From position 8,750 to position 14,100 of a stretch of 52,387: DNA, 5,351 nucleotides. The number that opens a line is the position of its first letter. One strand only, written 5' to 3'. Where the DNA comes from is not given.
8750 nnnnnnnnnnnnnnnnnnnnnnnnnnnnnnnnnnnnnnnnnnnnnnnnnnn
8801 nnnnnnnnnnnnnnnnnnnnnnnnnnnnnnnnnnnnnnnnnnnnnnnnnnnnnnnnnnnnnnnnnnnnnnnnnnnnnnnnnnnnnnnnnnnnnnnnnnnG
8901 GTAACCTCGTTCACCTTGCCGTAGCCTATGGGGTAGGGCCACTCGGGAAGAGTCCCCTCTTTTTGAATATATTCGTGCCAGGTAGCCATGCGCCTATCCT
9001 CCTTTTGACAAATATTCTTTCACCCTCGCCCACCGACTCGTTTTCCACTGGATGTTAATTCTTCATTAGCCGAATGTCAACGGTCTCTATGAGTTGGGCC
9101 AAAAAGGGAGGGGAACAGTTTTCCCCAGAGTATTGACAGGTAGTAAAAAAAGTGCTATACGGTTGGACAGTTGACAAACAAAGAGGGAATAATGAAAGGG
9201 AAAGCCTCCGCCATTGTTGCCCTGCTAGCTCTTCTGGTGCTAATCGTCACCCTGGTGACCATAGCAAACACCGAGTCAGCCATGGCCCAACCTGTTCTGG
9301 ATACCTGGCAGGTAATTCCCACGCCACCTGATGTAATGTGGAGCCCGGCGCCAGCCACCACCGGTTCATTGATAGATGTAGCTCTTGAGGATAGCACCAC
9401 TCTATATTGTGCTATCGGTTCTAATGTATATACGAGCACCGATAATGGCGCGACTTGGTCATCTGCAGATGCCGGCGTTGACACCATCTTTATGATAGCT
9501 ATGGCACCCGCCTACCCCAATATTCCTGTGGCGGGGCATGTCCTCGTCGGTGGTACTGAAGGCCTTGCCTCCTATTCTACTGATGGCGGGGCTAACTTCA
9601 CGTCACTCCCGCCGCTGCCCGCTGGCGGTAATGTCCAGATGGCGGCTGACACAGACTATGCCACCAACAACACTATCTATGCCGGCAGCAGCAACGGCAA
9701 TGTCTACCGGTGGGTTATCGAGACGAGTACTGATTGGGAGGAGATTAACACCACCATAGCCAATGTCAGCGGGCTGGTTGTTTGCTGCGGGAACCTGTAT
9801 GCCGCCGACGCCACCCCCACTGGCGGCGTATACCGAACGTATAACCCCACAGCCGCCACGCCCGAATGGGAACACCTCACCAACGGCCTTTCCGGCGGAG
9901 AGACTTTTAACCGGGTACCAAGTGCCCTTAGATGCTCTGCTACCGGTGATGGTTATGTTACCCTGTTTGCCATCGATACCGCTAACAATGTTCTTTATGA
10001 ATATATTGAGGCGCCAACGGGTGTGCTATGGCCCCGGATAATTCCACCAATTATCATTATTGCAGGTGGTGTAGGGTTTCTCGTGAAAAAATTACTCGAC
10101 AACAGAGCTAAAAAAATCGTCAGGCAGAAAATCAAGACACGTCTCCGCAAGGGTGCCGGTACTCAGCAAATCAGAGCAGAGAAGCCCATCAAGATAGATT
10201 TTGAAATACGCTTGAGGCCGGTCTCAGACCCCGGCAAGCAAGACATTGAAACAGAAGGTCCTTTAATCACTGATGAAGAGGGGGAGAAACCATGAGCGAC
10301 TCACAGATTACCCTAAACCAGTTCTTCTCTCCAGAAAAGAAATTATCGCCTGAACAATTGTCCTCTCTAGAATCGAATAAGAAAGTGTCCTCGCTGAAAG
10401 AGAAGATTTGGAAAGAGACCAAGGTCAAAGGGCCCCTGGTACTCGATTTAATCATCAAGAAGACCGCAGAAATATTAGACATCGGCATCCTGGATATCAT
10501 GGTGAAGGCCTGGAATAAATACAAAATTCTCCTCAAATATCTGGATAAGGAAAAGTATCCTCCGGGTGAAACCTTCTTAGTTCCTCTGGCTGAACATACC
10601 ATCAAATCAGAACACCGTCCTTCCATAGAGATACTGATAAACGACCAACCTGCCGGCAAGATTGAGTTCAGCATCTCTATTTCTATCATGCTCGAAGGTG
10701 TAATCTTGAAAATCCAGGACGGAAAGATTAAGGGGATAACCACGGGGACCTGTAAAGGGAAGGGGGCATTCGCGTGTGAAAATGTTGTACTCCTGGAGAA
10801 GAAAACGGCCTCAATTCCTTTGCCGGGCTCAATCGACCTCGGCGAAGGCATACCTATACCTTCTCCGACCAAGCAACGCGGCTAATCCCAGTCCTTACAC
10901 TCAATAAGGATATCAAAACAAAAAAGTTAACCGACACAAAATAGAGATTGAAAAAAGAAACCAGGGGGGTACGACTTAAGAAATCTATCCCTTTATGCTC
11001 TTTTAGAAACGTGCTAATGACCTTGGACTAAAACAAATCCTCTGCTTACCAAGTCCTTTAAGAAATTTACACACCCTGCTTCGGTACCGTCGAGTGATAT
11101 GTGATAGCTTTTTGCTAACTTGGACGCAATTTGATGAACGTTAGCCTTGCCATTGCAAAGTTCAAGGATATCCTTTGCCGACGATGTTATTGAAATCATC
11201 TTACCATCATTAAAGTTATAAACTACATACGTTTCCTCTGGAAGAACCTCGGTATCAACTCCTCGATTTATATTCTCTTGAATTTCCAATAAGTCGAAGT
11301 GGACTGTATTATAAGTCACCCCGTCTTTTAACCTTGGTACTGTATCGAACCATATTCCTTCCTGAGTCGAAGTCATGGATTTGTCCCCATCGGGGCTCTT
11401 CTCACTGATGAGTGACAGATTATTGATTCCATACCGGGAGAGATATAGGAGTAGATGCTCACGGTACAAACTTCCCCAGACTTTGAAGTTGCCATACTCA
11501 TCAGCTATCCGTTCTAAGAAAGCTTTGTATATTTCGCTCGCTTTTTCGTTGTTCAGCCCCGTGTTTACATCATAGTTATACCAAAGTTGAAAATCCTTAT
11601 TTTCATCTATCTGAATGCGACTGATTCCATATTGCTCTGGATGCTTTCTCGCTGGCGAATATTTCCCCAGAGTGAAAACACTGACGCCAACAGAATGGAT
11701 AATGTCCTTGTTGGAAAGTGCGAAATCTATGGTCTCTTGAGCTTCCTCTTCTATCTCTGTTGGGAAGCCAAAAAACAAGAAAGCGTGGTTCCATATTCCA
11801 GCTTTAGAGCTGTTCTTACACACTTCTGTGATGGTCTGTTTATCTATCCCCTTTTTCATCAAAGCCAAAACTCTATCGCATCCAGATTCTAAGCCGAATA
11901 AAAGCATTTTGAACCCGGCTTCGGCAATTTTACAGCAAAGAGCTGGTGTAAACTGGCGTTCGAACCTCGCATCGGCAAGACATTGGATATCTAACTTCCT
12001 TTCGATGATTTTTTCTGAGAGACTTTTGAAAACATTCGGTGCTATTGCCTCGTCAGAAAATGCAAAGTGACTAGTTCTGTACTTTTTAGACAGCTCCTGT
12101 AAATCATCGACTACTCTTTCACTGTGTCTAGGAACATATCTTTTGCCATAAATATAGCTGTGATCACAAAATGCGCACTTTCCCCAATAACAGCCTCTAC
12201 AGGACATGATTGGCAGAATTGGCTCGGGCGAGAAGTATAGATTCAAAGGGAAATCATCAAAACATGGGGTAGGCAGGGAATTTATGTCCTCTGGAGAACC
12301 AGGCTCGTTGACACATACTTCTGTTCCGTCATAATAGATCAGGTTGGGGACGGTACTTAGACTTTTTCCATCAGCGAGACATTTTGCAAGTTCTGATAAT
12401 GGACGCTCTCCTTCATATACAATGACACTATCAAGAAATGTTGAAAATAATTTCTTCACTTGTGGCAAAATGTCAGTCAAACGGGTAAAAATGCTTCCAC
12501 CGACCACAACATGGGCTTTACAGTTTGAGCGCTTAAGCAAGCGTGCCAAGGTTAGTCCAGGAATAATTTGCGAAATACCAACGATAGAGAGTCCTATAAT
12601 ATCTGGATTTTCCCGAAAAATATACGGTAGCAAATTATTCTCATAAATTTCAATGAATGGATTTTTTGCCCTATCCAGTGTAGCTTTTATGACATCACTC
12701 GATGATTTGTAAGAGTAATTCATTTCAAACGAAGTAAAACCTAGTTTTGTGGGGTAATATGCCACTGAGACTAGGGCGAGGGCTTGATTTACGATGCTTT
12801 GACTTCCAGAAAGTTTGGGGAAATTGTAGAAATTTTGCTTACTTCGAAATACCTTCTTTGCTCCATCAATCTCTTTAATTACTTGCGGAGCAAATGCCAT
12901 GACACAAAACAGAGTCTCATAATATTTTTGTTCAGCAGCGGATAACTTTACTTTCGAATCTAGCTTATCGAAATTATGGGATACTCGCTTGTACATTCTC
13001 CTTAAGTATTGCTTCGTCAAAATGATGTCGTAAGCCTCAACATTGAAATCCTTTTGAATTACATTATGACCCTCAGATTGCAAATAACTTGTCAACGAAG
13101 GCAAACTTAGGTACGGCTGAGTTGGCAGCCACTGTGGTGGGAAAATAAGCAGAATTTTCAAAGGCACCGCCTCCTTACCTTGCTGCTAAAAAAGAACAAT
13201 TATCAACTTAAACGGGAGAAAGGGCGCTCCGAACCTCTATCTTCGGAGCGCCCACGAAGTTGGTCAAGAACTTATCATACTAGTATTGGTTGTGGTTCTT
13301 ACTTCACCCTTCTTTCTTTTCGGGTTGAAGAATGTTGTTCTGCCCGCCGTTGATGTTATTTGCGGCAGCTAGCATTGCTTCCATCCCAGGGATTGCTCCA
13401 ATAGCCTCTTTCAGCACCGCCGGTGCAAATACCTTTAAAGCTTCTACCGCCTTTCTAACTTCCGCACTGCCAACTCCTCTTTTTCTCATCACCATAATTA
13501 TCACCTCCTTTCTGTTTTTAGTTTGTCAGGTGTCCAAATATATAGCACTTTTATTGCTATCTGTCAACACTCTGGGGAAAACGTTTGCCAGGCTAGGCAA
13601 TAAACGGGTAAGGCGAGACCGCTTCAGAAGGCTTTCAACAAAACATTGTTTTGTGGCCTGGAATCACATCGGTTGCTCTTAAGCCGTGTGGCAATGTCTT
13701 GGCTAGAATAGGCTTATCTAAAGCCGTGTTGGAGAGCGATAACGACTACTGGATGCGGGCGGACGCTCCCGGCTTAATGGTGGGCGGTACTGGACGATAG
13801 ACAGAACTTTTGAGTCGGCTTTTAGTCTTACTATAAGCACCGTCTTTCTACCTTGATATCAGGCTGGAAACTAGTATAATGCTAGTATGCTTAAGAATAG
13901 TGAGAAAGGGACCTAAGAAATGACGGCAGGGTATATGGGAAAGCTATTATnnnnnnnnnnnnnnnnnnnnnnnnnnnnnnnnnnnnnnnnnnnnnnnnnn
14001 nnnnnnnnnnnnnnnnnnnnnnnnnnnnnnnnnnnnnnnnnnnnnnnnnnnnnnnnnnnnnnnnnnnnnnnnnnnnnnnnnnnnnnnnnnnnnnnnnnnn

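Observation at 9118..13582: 62-bp promoter/leader duplicated in inverted orientation in front of two convergent operons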

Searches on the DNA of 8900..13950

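Call 75: search_rna_families(source=window, start=8900, end=13950, threshold=evalue, max_evalue=1)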
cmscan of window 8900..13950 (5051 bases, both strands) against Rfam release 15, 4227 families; matches with E-value up to 1: 1.
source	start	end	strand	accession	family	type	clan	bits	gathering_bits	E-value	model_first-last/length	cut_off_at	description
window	11355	11443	+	RF00991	mir-599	Gene; miRNA;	-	20.6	94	0.82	1-88/88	no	mir-599 microRNA precursor family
